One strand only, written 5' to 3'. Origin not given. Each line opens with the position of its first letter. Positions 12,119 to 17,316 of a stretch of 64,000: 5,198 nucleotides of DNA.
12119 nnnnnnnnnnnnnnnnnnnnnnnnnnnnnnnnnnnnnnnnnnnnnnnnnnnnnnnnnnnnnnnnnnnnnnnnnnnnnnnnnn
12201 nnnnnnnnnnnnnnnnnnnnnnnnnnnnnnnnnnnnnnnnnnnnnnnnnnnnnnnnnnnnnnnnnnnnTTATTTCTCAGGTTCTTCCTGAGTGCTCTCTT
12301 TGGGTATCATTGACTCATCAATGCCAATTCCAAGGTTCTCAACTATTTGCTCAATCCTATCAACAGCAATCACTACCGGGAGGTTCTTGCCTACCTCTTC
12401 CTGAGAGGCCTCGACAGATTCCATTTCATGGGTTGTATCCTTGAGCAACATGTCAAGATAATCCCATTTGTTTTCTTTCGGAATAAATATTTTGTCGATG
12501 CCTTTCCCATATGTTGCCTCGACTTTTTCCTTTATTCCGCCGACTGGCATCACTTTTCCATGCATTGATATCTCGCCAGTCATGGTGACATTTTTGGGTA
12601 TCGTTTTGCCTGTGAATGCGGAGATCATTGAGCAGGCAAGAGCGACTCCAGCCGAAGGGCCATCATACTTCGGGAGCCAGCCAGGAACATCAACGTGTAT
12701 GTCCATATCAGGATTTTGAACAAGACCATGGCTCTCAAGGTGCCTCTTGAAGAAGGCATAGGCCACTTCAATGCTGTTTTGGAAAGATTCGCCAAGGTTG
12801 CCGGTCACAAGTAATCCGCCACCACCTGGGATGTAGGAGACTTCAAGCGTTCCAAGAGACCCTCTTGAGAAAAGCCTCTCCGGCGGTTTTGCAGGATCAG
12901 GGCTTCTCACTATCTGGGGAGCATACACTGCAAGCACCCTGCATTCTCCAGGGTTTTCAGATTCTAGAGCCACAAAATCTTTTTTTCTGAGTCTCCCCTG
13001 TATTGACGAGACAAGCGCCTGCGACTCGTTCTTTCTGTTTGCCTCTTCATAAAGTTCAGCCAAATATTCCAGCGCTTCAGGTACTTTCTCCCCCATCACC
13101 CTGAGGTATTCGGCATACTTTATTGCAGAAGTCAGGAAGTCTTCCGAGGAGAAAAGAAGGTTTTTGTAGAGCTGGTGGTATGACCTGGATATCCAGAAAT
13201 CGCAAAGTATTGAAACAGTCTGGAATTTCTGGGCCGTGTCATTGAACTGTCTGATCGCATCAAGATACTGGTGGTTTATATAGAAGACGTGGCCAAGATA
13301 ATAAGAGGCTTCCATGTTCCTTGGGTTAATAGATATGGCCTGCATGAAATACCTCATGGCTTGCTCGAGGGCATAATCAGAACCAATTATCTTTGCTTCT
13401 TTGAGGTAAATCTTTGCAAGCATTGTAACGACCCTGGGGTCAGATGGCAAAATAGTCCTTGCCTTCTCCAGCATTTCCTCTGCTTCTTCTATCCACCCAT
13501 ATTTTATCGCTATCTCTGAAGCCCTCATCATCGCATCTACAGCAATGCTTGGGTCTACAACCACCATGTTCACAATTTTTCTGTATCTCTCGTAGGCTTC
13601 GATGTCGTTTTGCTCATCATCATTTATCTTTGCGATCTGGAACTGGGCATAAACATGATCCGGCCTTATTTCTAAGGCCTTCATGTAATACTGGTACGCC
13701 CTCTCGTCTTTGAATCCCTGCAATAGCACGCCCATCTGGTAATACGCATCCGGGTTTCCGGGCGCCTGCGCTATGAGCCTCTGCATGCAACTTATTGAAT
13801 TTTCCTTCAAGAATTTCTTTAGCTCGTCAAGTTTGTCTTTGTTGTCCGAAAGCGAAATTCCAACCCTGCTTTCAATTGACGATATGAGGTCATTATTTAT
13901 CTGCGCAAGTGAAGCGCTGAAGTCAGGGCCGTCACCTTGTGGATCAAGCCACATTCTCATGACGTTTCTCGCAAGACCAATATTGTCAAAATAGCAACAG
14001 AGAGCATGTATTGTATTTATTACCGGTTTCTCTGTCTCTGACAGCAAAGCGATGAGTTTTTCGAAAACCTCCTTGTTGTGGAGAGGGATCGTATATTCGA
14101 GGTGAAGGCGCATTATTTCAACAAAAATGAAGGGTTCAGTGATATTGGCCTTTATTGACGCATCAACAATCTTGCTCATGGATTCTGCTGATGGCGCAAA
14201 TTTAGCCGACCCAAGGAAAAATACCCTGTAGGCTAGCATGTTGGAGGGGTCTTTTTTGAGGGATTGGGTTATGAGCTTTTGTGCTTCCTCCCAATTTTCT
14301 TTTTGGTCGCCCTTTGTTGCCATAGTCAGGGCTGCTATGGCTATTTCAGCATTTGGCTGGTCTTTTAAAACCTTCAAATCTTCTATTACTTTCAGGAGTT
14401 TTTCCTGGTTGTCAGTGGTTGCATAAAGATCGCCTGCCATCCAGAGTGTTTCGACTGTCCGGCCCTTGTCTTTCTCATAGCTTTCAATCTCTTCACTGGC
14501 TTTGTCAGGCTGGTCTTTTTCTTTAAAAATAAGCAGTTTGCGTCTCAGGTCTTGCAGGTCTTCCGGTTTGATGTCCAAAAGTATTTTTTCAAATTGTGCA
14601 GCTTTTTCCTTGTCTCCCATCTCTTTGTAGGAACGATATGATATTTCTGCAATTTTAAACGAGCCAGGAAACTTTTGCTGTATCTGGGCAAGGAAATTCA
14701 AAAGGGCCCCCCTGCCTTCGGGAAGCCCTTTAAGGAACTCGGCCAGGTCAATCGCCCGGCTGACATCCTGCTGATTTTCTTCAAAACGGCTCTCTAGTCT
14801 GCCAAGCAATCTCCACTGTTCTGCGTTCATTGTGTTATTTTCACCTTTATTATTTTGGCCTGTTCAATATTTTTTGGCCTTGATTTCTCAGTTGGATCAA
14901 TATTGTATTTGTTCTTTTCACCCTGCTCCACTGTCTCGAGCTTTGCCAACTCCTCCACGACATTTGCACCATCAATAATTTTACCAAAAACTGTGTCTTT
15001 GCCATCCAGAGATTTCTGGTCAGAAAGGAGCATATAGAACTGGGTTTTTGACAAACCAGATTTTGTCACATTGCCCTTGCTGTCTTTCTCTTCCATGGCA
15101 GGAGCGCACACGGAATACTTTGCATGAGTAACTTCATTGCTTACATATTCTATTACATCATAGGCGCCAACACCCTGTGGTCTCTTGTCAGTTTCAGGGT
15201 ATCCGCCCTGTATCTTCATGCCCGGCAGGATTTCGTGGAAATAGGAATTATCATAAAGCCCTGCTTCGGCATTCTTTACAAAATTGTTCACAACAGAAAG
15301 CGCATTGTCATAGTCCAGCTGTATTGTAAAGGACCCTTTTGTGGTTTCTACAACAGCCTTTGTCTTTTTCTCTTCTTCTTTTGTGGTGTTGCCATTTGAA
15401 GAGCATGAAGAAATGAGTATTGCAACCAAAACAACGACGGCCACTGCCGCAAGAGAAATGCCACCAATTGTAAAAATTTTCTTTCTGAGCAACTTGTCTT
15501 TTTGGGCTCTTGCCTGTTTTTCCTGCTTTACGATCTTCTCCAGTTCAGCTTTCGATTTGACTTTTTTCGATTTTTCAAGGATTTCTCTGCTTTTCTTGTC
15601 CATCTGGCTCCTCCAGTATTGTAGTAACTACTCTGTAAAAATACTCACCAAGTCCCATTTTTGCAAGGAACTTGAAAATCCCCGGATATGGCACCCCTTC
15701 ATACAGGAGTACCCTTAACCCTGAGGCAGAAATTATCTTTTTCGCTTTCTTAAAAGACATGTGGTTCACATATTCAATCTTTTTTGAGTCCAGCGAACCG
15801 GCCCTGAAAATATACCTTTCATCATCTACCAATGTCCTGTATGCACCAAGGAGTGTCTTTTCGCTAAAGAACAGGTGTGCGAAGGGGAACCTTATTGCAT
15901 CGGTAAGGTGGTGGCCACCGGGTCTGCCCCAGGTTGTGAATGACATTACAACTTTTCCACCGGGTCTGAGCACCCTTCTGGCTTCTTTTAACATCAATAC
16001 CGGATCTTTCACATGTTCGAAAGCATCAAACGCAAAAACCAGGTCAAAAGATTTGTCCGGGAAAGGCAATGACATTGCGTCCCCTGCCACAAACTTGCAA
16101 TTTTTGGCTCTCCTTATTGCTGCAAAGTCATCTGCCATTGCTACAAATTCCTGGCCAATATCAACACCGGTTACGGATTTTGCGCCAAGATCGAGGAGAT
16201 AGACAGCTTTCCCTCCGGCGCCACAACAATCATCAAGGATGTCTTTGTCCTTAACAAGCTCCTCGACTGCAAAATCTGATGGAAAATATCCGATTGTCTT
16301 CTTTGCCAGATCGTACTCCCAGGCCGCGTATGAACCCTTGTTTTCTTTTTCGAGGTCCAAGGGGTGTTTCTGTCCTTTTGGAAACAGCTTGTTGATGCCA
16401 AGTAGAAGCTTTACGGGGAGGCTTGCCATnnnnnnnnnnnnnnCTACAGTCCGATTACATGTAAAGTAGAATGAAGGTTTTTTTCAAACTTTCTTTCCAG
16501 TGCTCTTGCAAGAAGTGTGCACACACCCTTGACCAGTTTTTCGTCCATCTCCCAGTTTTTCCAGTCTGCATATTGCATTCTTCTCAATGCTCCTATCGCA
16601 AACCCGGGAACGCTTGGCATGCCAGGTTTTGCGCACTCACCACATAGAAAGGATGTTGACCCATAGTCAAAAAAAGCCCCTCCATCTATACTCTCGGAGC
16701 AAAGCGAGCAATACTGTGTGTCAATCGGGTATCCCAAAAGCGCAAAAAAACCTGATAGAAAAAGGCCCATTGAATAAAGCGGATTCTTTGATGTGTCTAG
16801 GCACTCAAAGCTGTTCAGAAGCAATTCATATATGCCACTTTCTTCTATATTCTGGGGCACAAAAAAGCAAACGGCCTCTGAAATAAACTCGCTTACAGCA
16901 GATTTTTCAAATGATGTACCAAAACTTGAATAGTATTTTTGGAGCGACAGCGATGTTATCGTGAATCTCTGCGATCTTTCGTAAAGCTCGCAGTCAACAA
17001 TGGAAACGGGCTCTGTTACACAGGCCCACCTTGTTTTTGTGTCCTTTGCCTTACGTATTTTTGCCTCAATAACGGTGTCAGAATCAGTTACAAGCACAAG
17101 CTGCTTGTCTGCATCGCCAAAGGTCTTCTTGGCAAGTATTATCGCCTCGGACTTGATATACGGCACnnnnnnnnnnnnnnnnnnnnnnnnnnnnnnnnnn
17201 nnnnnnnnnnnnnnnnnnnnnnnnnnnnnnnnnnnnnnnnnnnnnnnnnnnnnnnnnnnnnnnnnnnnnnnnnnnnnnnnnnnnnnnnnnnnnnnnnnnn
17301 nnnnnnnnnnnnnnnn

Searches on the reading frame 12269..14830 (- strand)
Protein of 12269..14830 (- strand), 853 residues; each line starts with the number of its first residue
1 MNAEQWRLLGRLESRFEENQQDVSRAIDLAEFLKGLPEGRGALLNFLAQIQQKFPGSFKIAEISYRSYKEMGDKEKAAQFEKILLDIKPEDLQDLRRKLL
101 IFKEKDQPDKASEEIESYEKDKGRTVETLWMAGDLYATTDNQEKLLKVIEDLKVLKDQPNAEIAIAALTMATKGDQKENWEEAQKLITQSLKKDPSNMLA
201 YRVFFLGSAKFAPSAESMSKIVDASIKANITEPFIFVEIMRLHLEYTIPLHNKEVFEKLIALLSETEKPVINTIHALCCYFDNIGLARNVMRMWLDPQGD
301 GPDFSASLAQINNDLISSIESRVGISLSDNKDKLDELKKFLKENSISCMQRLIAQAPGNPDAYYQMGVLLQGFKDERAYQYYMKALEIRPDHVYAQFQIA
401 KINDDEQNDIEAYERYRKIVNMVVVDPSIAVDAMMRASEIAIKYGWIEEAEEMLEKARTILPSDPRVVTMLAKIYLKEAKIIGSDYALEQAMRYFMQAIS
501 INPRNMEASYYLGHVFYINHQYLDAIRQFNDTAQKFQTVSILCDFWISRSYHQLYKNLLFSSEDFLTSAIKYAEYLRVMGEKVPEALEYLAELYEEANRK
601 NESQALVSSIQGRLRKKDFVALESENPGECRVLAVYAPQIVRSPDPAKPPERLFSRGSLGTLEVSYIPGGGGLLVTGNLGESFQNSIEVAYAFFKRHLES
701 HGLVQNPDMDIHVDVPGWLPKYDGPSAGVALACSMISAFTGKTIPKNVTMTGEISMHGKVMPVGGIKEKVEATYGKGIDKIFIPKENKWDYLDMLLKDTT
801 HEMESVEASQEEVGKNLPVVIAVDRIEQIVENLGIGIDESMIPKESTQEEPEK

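Call 20: search_protein_families(library=pfam, proteins=[window:12269-14830:-], max_evalue=0.00001)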
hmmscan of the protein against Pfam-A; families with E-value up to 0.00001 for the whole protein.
window:12269-14830:- (853 aa): 9 families
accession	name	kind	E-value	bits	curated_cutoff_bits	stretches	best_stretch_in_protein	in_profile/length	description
PF05362.19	Lon_C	-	1.7e-36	126.2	21.1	1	657-804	40-188/205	Lon protease (S16) C-terminal proteolytic domain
PF13431.12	TPR_17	-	7.4e-15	54.4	24.4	0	494-526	1-33/34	Tetratricopeptide repeat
PF14559.12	TPR_19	-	2.9e-11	44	25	0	430-474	24-68/68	Tetratricopeptide repeat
PF13428.12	TPR_14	-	1.8e-10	40.9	23.5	0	436-474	6-44/44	Tetratricopeptide repeat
PF13414.12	TPR_11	-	1.8e-09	37.5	26.8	0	488-517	10-39/42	TPR repeat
PF07719.23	TPR_2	-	1e-08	35.1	27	0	176-197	13-34/34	Tetratricopeptide repeat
PF13432.12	TPR_16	-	8.8e-07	29.7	32.7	0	488-534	20-58/65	Tetratricopeptide repeat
PF23914.1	TPR_CcmH_CycH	-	3.4e-06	27.4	42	0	439-535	58-150/158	Cytochrome c-type biogenesis protein H TPR domain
PF00515.34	TPR_1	-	7.3e-06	26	27.8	0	376-392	18-34/34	Tetratricopeptide repeat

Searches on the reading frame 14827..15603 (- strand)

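Call 20: search_protein_families(library=pfam, proteins=[window:14827-15603:-], max_evalue=0.00001)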
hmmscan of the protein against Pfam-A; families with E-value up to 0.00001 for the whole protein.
window:14827-15603:- (258 aa): 1 family
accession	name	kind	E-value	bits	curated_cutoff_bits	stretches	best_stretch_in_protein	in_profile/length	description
PF00160.26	Pro_isomerase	-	8.9e-24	85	21.7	1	85-229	4-147/159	Cyclophilin type peptidyl-prolyl cis-trans isomerase/CLD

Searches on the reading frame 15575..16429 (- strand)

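Call 21: search_protein_families(library=pfam, proteins=[window:15575-16429:-], max_evalue=0.00001)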
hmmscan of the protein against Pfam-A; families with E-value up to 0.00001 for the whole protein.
window:15575-16429:- (284 aa): 7 families
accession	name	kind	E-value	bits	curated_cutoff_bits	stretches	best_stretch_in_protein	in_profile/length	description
PF08241.18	Methyltransf_11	-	6.3e-25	88.1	21.2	1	68-161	4-94/95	Methyltransferase domain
PF13649.12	Methyltransf_25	-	5.7e-22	78.7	27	1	64-158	1-97/97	Methyltransferase domain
PF13847.12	Methyltransf_31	-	4.4e-18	65.8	27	1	60-163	3-110/145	Methyltransferase domain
PF01209.24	Ubie_methyltran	-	2e-13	50.7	20.1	1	60-162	47-151/233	ubiE/COQ5 methyltransferase family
PF08242.18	Methyltransf_12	-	3.2e-13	50.7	30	1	69-159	5-97/98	Methyltransferase domain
PF13489.12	Methyltransf_23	-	1.1e-12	48.4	27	1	54-164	16-118/164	Methyltransferase domain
PF08003.17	Methyltransf_9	-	1.6e-06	27.8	23.8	1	59-163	114-218/315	Protein of unknown function (DUF1698)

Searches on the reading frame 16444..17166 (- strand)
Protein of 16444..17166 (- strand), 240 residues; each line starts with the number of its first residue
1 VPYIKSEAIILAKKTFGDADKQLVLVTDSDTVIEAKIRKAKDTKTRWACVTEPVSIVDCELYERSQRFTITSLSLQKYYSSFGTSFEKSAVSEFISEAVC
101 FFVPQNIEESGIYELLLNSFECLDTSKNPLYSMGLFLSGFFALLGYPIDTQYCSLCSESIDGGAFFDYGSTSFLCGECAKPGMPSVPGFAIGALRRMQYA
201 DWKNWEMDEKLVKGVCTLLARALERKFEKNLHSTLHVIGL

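Call 21: search_protein_families(library=pfam, proteins=[window:16444-17166:-], max_evalue=0.00001)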
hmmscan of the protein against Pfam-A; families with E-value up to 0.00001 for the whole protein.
window:16444-17166:- (240 aa): 2 families
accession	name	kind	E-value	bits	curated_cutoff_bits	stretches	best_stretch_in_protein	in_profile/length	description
PF02565.21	RecO_C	-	5.8e-12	46.1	22.1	1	85-234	3-156/157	Recombination protein O C terminal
PF11967.14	RecO_N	-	4.1e-07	30.4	27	1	1-75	1-76/80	Recombination protein O N terminal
